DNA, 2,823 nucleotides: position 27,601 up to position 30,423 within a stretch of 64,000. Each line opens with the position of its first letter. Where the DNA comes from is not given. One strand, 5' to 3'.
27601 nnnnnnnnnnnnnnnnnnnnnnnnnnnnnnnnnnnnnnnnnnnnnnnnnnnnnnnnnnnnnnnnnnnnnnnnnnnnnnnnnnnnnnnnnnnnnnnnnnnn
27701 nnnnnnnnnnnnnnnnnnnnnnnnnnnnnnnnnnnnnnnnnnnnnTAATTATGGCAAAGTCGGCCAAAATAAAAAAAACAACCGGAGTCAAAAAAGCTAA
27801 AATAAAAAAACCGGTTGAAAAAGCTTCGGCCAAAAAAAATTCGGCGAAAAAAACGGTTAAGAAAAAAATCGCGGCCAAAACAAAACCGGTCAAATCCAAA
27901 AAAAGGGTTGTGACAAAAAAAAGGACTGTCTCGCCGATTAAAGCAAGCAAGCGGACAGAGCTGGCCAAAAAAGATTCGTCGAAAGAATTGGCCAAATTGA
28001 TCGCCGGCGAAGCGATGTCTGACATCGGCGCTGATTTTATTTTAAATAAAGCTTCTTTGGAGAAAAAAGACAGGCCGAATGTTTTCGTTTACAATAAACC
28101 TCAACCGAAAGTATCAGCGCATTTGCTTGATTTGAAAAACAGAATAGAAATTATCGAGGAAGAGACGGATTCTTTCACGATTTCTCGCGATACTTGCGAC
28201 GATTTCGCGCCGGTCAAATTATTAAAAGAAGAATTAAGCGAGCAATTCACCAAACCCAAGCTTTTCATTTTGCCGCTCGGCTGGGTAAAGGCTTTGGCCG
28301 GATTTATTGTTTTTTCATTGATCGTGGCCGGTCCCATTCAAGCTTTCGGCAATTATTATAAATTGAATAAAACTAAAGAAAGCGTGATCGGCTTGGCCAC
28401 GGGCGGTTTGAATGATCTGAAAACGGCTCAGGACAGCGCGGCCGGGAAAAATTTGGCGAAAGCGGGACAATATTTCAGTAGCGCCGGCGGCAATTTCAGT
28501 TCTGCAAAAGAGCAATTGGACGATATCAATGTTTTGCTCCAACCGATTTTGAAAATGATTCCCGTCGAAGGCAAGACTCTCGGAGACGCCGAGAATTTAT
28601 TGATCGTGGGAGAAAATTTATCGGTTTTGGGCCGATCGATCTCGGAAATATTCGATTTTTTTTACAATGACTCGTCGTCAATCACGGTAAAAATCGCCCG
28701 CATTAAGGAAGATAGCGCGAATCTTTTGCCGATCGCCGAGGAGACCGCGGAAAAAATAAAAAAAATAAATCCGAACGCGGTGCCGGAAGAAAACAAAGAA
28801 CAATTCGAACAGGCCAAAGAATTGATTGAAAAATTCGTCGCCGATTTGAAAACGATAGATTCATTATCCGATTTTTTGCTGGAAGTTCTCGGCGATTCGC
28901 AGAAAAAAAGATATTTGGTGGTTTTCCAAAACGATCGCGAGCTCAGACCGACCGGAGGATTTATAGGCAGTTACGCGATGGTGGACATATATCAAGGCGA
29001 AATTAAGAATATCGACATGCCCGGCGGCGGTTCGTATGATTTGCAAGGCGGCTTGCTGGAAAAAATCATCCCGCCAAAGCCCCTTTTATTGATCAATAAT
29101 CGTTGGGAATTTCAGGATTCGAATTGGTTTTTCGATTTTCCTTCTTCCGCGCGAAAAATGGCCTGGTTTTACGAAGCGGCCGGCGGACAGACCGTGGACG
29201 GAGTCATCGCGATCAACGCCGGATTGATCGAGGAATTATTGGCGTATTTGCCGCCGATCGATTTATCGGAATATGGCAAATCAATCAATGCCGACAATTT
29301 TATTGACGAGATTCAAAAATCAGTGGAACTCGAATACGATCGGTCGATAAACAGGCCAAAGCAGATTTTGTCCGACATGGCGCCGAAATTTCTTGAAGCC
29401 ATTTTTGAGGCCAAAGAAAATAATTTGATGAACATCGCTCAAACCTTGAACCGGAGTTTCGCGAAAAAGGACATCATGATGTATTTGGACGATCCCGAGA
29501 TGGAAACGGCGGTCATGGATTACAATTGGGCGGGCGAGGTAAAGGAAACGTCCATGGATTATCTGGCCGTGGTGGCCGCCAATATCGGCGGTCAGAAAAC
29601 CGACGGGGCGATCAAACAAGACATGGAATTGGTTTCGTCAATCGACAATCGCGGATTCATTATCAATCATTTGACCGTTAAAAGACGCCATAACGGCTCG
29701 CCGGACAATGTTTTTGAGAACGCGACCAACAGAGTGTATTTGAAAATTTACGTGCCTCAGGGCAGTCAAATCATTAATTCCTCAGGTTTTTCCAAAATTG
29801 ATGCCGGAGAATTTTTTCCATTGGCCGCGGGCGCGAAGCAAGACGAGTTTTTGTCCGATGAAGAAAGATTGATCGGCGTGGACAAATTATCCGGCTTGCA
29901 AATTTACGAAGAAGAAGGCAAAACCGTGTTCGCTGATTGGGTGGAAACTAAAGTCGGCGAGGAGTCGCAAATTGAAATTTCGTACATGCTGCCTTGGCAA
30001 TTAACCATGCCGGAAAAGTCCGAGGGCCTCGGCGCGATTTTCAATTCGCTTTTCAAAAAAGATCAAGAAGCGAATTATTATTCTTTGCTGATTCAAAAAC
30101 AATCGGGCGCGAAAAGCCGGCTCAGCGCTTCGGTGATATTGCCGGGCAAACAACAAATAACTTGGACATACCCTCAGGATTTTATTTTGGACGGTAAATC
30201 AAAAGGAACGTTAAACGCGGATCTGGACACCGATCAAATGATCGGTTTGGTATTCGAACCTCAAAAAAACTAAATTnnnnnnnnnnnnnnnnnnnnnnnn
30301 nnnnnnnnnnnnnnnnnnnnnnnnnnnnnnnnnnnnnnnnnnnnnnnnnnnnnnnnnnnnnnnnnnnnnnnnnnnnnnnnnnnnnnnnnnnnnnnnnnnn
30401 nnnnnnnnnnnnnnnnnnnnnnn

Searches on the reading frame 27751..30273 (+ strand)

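Call 6: search_protein_families(library=pfam, proteins=[window:27751-30273:+])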
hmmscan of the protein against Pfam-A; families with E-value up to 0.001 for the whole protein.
window:27751-30273:+ (840 aa): 1 family
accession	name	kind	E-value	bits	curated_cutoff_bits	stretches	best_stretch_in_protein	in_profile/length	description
PF13196.11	DUF4012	-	2.9e-27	96.4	28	1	384-523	2-141/144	Protein of unknown function (DUF4012)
